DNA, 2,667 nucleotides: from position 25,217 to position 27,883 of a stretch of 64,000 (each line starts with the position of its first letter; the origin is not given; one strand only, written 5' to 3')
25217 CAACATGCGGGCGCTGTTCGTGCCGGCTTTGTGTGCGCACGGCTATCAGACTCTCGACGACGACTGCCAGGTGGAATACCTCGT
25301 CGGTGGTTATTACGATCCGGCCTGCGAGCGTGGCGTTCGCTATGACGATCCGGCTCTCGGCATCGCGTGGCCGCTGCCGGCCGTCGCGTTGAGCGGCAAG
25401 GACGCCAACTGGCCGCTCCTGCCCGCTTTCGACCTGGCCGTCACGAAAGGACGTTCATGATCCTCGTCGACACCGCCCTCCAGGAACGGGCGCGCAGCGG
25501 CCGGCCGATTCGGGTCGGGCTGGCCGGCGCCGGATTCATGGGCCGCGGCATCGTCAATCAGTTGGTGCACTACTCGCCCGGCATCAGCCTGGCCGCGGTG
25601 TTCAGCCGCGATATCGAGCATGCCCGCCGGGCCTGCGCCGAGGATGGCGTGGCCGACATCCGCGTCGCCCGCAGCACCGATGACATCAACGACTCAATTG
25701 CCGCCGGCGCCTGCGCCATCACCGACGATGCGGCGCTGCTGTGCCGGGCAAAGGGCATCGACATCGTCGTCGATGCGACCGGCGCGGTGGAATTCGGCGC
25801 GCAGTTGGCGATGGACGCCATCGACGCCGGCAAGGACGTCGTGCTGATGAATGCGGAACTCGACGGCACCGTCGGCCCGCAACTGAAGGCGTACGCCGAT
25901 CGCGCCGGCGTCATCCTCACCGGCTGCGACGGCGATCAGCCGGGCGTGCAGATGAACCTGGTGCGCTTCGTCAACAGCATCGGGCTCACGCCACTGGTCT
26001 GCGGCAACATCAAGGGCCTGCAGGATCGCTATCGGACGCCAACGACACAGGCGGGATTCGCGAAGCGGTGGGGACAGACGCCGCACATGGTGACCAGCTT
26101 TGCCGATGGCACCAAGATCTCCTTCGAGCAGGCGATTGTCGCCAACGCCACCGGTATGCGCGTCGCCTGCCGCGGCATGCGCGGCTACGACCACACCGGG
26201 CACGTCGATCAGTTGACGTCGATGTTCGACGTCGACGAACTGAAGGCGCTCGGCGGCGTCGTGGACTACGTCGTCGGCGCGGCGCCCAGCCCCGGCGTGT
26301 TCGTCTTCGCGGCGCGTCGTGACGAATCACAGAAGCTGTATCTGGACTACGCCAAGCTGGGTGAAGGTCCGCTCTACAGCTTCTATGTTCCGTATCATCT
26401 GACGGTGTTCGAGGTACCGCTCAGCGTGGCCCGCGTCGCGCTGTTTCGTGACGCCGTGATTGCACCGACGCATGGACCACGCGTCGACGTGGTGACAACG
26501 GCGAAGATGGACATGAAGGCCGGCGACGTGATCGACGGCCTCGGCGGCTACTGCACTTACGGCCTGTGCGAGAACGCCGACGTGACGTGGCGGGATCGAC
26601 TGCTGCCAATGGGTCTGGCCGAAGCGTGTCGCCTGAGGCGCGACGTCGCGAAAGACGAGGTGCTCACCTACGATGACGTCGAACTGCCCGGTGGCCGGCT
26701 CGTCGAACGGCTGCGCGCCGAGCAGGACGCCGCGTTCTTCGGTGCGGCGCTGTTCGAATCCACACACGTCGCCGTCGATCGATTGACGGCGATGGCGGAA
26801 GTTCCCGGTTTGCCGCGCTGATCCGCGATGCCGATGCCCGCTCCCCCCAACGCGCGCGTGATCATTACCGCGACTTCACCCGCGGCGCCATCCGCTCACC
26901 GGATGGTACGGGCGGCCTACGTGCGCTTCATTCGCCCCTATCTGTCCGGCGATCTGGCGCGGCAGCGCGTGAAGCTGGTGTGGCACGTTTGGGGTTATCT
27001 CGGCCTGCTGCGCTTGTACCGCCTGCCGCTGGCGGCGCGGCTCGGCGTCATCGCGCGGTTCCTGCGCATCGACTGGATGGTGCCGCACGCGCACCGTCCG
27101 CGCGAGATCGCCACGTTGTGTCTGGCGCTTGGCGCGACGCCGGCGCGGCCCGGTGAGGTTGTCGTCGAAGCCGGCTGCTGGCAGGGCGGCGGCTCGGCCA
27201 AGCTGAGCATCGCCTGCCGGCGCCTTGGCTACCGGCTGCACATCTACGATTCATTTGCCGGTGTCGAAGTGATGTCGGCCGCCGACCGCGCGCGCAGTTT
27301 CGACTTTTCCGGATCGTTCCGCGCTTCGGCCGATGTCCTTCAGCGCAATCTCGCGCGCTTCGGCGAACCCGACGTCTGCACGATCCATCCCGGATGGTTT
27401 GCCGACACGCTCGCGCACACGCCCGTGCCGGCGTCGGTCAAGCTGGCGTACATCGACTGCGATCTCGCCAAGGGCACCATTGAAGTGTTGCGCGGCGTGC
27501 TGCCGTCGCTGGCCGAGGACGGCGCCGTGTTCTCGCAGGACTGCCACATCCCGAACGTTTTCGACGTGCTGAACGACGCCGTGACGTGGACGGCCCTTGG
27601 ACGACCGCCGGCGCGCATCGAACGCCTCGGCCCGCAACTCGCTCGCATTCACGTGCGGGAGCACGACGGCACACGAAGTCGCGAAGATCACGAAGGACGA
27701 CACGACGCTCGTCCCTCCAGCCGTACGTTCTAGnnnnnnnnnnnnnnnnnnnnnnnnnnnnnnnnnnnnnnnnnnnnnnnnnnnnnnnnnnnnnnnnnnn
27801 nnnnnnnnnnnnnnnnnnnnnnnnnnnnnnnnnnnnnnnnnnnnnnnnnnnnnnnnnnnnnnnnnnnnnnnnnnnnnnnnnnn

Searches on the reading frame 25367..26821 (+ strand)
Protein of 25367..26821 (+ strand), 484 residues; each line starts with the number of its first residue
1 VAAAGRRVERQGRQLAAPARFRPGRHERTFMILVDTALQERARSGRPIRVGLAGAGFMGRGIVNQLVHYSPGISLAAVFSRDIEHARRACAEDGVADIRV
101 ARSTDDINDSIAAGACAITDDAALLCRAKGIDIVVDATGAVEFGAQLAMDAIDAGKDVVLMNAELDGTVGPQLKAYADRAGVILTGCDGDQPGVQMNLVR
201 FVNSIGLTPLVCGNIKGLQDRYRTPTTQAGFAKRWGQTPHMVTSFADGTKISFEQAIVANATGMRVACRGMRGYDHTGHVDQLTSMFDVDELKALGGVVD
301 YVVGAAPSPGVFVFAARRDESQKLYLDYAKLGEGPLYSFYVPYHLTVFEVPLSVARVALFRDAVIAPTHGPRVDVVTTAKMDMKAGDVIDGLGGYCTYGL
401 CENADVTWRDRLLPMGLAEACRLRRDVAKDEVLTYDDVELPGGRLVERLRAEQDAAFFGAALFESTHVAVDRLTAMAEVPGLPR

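Call 39: search_protein_families(library=pfam, proteins=[window:25367-26821:+], max_evalue=0.00001)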
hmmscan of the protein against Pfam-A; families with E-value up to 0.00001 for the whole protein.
window:25367-26821:+ (484 aa): 2 families
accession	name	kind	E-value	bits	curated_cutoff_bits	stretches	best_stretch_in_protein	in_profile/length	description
PF21135.2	DRL_cat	-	1.9e-50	171.6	27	1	189-350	1-164/164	Oxidoreductase DRL, catalytic domain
PF03447.22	NAD_binding_3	-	2.2e-08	35.3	24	1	54-181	1-110/116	Homoserine dehydrogenase, NAD binding domain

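Call 77: search_protein_families(library=ncbifam, proteins=[window:25367-26821:+], max_evalue=0.0001)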
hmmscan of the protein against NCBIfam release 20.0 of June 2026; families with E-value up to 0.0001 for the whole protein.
window:25367-26821:+ (484 aa): 2 families
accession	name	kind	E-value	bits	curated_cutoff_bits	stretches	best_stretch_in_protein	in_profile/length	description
NF004976.0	PRK06349.1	subfamily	3.2e-09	36.4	205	1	46-184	3-127/430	homoserine dehydrogenase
NF009825.0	PRK13302.1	equivalog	4.2e-05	23.1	253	0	46-90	5-49/271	aspartate dehydrogenase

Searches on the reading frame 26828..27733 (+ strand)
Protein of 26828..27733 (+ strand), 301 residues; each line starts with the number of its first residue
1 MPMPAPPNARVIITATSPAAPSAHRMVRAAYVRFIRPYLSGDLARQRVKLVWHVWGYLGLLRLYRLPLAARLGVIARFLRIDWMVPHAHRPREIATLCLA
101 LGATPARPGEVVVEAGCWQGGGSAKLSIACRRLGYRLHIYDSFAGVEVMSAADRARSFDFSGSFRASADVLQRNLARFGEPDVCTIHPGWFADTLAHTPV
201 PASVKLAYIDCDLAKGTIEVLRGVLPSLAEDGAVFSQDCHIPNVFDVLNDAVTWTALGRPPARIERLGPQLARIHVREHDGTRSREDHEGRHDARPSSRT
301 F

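Call 39: search_protein_families(library=pfam, proteins=[window:26828-27733:+], max_evalue=0.00001)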
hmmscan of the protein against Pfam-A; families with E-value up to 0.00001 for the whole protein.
window:26828-27733:+ (301 aa): 2 families
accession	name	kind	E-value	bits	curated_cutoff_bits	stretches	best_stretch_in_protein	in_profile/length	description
PF05711.17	TylF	-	8e-11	42.1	23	1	108-246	92-237/264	Macrocin-O-methyltransferase (TylF)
PF13578.12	Methyltransf_24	-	7e-09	37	26.3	1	113-239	1-105/105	Methyltransferase domain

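Call 77: search_protein_families(library=ncbifam, proteins=[window:26828-27733:+], max_evalue=0.0001)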
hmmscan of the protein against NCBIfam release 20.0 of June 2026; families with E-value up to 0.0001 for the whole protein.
window:26828-27733:+ (301 aa): 0 families
